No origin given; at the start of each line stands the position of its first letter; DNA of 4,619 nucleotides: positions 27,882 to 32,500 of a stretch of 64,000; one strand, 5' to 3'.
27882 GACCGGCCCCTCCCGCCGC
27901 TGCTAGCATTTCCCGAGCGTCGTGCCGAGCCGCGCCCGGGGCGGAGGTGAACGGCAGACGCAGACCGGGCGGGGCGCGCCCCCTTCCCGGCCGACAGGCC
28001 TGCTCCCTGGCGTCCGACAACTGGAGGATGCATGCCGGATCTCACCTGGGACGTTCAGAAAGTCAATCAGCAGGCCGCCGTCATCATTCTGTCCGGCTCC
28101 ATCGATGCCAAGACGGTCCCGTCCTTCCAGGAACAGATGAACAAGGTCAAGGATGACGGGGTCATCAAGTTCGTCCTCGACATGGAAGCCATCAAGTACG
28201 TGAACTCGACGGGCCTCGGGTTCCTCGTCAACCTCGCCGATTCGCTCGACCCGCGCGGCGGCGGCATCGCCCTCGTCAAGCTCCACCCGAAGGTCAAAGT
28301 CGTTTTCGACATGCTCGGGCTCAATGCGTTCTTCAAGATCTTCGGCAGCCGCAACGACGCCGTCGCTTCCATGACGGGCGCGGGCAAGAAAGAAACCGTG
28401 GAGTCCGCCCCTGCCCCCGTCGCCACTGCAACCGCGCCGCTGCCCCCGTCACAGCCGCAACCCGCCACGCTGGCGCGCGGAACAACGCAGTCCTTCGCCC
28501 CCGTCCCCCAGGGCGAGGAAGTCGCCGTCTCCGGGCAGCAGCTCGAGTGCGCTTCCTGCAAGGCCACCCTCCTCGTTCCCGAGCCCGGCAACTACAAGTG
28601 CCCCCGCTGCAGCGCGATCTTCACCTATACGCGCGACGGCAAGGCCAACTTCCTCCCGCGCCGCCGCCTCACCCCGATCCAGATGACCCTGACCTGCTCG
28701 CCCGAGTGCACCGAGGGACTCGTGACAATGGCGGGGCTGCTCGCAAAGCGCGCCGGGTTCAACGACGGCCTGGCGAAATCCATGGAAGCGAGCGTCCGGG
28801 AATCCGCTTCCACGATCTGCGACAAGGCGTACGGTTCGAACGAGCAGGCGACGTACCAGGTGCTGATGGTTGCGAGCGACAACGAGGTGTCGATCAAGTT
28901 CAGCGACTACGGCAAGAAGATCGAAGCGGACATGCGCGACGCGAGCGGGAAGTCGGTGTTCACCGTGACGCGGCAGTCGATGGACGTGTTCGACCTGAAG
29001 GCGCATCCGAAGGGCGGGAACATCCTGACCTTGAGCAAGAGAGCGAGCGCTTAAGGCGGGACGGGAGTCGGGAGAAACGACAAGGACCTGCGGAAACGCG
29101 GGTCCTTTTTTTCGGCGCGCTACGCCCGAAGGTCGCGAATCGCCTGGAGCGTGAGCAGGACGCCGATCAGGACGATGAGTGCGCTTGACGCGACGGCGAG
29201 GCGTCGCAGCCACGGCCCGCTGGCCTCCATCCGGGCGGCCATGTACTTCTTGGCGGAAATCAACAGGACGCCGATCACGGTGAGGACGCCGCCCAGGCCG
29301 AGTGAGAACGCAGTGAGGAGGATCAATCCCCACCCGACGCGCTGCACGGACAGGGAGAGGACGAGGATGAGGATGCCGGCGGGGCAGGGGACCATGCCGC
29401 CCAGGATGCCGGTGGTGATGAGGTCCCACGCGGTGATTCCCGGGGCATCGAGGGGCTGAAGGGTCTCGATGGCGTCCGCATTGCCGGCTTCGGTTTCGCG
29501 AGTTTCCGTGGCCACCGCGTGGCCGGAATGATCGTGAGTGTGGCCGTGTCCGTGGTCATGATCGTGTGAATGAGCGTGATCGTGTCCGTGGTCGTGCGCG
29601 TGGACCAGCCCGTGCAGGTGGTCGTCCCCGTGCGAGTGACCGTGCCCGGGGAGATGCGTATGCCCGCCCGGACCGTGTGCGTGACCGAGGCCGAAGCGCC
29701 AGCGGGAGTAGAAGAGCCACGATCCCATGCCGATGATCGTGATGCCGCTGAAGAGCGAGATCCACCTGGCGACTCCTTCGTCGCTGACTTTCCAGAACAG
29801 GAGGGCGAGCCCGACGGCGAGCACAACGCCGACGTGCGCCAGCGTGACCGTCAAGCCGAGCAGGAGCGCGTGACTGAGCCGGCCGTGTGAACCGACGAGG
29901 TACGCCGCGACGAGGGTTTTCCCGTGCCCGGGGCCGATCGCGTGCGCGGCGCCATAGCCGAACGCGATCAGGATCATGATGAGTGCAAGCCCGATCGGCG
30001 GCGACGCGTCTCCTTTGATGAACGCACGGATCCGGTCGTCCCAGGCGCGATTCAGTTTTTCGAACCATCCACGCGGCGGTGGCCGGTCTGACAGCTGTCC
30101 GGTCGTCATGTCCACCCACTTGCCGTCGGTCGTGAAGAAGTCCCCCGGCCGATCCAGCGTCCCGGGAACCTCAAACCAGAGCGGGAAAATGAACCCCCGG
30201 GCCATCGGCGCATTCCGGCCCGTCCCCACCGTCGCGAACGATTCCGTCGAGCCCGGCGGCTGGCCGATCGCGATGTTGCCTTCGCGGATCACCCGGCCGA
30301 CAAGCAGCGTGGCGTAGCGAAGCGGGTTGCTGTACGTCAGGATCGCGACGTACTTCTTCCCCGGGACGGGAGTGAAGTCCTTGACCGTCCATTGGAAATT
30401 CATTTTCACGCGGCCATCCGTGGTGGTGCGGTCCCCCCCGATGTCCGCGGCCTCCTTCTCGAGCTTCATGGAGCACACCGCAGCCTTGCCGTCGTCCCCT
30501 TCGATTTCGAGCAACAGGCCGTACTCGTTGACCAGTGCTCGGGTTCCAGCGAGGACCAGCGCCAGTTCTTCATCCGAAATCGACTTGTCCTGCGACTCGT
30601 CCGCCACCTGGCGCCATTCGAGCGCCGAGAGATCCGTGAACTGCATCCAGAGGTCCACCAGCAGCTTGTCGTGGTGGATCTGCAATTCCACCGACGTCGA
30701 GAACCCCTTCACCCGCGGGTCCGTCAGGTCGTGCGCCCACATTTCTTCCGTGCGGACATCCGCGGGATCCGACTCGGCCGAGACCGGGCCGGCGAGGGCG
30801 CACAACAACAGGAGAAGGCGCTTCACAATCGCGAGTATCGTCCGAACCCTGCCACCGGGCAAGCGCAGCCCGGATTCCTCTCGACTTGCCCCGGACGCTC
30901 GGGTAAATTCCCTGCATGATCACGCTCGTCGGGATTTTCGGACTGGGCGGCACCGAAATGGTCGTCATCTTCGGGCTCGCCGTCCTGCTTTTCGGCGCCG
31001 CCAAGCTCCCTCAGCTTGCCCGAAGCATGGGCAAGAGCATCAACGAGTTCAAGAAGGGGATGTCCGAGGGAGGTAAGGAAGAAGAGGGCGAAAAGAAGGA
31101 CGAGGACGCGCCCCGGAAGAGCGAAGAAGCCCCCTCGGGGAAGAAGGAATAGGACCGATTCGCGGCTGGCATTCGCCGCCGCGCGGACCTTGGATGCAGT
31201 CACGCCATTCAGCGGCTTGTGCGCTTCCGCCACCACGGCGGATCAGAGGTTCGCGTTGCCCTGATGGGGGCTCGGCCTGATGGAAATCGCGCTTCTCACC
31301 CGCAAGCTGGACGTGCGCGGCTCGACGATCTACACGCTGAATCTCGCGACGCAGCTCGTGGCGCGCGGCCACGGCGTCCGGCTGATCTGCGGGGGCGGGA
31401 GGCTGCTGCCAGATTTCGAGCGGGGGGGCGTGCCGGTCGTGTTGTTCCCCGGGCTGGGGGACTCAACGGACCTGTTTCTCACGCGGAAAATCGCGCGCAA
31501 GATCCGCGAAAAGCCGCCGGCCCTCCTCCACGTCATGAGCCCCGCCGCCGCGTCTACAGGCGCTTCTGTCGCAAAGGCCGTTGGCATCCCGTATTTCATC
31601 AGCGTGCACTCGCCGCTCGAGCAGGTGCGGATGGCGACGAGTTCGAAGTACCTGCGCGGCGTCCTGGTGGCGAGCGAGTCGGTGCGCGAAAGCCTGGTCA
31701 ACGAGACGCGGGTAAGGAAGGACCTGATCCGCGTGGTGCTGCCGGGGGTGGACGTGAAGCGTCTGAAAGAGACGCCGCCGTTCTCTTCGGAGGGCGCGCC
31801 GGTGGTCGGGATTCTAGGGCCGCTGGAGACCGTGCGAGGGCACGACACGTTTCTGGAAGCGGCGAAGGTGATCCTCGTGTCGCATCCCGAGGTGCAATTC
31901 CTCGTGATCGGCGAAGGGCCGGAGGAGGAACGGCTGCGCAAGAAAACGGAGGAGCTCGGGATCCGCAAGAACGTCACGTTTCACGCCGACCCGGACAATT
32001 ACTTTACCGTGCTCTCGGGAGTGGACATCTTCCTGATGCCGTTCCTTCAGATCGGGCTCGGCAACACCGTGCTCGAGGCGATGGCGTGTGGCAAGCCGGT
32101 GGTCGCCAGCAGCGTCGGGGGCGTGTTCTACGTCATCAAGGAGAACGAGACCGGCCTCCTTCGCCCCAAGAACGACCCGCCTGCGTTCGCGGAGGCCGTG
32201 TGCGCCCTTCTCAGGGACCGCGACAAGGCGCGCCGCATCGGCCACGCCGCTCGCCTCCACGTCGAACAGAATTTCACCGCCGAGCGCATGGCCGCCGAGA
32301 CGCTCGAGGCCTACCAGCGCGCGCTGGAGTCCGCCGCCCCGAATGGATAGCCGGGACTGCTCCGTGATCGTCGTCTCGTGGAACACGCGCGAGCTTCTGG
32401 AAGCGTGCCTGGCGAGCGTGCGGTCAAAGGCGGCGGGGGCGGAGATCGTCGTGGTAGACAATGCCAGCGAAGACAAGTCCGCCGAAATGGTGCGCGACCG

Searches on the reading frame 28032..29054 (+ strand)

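Call 66: search_protein_families(library=pfam, proteins=[window:28032-29054:+], max_evalue=0.001)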
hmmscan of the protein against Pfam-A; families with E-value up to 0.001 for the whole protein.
window:28032-29054:+ (340 aa): 2 families
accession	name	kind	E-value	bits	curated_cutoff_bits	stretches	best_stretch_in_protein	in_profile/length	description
PF01740.26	STAS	-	9.2e-18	64.4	22.6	1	11-110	6-106/106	STAS domain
PF13466.11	STAS_2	-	2.1e-11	44.3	29.2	1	20-97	3-79/80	STAS domain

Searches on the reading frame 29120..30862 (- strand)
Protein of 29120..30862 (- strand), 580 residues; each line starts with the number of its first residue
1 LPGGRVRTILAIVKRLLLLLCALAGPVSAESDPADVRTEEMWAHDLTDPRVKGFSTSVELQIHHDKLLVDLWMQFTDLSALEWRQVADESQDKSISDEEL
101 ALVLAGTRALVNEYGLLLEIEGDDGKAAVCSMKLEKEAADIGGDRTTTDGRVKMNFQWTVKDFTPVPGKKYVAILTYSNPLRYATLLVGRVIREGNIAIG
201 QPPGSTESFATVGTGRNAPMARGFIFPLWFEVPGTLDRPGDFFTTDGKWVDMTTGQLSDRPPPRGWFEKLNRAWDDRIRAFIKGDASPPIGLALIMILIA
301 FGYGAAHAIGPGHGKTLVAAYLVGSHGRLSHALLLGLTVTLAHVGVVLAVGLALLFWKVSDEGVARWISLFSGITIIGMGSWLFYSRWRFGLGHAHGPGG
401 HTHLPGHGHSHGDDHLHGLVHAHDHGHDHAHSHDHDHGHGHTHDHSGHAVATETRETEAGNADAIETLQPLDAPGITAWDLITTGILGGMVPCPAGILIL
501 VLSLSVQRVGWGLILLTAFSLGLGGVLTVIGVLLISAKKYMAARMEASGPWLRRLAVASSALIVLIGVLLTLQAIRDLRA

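Call 66: search_protein_families(library=pfam, proteins=[window:29120-30862:-], max_evalue=0.001)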
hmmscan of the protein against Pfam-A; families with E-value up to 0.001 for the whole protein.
window:29120-30862:- (580 aa): 2 families
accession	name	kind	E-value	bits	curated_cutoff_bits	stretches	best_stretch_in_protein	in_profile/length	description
PF03824.22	NicO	-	2e-18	67.2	27.7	1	294-571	2-277/287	High-affinity nickel-transport protein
PF13386.12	DsbD_2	-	9.6e-05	22.8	24.9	1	477-558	117-192/199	Cytochrome C biogenesis protein transmembrane region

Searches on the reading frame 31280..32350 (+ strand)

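Call 66: search_protein_families(library=pfam, proteins=[window:31280-32350:+], max_evalue=0.001)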
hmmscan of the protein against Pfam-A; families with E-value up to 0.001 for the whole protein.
window:31280-32350:+ (356 aa): 6 families
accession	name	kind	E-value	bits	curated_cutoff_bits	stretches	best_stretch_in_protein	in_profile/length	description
PF13692.12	Glyco_trans_1_4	-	6.3e-33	114.5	27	1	174-313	2-142/142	Glycosyl transferases group 1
PF00534.26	Glycos_transf_1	-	8.6e-33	113.7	26.4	1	170-325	12-170/172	Glycosyl transferases group 1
PF13439.12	Glyco_transf_4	-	1.5e-18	67.9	28.5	1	13-161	2-170/170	Glycosyltransferase Family 4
PF13579.12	Glyco_trans_4_4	-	1.3e-13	52.1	29.7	1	14-115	2-107/158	Glycosyl transferase 4-like domain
PF20706.3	GT4-conflict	-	1.7e-11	44.2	26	1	147-339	171-383/385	Family 4 Glycosyltransferase in conflict systems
PF13524.12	Glyco_trans_1_2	-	2.8e-09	37.5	25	1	198-342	12-143/144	Glycosyl transferase-like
